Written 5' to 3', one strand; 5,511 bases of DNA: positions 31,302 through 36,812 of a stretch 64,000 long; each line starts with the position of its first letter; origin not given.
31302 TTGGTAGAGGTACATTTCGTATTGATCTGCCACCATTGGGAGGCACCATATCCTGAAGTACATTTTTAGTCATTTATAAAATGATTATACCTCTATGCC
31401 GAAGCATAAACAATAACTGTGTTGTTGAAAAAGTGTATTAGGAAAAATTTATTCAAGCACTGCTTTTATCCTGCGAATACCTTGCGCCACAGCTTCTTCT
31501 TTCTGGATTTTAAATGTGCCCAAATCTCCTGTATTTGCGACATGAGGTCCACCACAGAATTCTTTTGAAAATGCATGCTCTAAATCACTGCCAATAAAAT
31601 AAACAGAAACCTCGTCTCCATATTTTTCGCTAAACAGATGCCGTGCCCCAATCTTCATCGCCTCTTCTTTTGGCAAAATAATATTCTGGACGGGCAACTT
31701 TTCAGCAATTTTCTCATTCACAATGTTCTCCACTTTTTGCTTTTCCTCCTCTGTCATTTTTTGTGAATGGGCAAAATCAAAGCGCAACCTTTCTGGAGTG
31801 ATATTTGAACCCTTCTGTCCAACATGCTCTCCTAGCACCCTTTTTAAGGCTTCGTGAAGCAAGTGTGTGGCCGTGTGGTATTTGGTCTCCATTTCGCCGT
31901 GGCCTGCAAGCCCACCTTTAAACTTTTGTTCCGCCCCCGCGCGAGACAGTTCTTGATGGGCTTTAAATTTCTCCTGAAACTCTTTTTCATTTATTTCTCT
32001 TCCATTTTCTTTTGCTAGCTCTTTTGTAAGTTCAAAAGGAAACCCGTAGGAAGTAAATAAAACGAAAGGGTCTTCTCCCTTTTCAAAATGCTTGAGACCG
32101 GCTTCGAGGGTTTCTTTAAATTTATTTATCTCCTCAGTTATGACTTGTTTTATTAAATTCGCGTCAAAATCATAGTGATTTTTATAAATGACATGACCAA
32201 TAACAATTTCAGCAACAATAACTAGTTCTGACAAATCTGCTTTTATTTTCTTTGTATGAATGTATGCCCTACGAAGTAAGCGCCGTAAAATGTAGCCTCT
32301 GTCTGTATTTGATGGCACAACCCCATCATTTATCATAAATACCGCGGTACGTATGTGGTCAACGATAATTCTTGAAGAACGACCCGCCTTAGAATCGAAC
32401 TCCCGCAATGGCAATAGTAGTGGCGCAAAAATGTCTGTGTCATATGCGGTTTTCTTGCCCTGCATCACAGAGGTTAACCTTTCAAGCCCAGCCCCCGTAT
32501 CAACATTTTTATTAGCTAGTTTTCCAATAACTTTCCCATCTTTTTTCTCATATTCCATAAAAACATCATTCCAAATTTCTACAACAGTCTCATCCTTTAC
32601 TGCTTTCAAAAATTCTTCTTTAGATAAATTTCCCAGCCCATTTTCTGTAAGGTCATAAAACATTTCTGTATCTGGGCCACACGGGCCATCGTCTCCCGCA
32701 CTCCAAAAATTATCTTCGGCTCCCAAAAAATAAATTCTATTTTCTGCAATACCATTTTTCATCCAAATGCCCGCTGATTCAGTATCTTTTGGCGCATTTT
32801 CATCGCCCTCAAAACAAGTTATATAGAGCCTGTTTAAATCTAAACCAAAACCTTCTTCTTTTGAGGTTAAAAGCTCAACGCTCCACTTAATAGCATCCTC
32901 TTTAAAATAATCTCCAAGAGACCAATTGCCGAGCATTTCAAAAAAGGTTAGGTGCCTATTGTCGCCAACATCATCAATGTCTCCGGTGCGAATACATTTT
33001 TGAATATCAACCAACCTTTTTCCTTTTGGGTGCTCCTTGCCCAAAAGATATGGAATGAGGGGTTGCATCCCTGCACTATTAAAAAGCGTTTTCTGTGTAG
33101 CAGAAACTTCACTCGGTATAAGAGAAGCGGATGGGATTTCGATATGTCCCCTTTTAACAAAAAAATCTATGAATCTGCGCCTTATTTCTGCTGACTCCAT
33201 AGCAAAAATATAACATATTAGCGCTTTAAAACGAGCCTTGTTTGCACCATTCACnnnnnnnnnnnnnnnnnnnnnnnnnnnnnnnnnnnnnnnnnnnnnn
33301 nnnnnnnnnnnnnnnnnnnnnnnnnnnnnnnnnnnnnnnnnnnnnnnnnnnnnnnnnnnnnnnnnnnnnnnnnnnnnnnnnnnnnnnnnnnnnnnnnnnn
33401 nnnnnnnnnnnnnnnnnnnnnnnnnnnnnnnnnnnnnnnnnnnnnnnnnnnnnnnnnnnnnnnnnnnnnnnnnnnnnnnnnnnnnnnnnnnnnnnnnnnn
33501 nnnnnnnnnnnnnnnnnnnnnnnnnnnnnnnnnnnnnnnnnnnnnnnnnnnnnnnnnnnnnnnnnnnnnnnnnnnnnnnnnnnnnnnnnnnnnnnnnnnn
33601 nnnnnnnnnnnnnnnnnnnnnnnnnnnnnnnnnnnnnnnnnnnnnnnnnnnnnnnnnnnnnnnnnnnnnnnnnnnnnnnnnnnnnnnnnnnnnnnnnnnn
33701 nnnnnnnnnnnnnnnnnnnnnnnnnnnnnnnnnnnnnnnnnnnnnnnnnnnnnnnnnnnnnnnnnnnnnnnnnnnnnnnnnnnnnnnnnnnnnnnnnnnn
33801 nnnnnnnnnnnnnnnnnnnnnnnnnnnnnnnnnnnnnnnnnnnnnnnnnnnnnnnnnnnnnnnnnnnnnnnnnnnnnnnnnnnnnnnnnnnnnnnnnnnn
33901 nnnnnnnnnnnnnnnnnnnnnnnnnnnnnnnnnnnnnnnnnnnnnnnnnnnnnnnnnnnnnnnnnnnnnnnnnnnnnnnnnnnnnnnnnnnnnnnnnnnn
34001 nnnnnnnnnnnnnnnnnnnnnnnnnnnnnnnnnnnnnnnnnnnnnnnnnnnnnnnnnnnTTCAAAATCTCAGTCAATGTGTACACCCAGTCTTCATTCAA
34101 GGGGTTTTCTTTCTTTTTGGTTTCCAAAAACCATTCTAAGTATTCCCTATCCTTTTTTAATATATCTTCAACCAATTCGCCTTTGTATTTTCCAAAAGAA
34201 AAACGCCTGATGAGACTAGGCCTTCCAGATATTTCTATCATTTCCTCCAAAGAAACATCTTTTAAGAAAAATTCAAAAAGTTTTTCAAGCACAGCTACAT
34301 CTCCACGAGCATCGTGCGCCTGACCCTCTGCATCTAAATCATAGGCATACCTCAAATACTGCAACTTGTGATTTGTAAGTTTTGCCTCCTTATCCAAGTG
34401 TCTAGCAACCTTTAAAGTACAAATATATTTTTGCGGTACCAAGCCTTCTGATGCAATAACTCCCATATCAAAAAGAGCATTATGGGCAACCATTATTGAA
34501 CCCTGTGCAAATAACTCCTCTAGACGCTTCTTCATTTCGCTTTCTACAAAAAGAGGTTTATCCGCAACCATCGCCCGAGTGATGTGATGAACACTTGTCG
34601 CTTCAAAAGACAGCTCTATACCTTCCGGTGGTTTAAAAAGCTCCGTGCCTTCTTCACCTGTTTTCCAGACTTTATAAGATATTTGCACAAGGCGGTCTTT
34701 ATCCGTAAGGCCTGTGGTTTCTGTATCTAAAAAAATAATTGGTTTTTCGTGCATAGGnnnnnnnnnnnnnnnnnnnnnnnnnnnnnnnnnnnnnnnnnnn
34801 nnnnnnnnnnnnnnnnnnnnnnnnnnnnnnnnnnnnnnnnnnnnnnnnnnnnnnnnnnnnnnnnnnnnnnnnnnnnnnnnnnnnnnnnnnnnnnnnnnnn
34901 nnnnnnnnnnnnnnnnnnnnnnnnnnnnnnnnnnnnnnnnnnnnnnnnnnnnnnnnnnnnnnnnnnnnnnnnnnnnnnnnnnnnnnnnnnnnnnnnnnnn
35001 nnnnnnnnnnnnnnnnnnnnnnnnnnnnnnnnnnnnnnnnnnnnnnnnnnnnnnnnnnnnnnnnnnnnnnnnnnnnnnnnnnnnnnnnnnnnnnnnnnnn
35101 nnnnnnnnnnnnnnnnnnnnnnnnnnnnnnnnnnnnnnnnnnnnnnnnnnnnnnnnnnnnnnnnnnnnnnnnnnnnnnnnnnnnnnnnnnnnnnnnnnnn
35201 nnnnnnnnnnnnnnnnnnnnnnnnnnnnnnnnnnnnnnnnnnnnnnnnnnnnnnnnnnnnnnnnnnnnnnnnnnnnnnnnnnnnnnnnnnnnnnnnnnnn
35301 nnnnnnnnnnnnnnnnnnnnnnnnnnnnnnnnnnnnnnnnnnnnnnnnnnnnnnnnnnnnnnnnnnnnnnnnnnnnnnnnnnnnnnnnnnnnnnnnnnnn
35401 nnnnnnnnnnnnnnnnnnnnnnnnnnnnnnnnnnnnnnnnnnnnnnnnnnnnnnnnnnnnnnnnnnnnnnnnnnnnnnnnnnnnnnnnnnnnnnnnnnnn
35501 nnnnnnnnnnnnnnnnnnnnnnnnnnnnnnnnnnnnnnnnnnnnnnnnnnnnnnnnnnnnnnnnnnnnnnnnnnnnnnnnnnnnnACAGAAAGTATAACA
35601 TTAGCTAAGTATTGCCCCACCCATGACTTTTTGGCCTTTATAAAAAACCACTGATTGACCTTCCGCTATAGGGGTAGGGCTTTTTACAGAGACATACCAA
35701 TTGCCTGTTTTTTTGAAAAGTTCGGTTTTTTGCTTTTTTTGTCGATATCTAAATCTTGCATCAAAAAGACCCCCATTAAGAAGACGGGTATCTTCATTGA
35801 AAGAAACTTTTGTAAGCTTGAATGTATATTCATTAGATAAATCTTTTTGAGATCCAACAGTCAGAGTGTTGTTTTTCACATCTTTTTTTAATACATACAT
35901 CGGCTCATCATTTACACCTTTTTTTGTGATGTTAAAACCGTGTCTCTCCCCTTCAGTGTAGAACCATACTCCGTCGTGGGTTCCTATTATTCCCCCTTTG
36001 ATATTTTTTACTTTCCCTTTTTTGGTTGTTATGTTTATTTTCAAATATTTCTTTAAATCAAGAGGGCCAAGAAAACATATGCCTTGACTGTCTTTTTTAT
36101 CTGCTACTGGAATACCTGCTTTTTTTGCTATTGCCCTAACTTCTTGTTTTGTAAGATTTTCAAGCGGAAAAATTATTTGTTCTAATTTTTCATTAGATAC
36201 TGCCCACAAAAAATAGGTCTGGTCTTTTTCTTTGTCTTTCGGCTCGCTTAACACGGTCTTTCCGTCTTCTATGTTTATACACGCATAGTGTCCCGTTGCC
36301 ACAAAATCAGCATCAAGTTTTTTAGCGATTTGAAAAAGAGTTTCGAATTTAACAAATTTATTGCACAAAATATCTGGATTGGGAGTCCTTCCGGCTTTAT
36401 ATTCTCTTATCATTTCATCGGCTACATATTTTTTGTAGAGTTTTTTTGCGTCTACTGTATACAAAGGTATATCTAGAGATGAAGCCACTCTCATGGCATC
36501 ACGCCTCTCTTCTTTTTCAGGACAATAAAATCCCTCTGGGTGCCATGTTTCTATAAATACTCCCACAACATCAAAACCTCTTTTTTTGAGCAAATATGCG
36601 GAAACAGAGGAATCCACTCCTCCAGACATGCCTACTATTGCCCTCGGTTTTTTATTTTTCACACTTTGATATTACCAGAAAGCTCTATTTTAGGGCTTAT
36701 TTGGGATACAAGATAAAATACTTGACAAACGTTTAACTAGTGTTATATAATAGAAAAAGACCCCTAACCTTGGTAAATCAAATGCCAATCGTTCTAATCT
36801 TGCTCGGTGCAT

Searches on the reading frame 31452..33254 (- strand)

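Call 94: search_protein_families(library=pfam, proteins=[window:31452-33254:-], max_evalue=0.00001)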
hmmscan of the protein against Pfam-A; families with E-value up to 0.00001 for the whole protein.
window:31452-33254:- (601 aa): 2 families
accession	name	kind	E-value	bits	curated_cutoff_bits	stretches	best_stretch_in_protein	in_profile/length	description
PF01411.24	tRNA-synt_2c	-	4.5e-118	395.6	30.3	1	23-445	1-436/552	tRNA synthetases class II (A)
PF07973.19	tRNA_SAD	-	7e-17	61.6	24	1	549-596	1-43/44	Threonyl and Alanyl tRNA synthetase second additional domain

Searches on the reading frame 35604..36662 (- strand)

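Call 94: search_protein_families(library=pfam, proteins=[window:35604-36662:-], max_evalue=0.00001)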
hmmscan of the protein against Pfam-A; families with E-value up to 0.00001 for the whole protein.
window:35604-36662:- (353 aa): 5 families
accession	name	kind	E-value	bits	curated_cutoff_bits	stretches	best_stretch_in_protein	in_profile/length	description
PF03054.22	tRNA_Me_trans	-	1.3e-73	247.4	20.6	1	8-199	3-201/202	tRNA methyl transferase HUP domain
PF20259.3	tRNA_Me_trans_M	-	1.6e-18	66.4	27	1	204-270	1-65/66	tRNA methyl transferase PRC-barrel domain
PF20258.4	tRNA_Me_trans_C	-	1.4e-08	35.4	20.6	1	281-351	4-76/77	Aminomethyltransferase beta-barrel domain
PF02540.23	NAD_synthase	-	5.9e-08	32.6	21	0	6-125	19-129/242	NAD synthase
PF02568.20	ThiI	-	1.1e-06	28.8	20.5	1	8-78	6-78/197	Thiamine biosynthesis protein (ThiI)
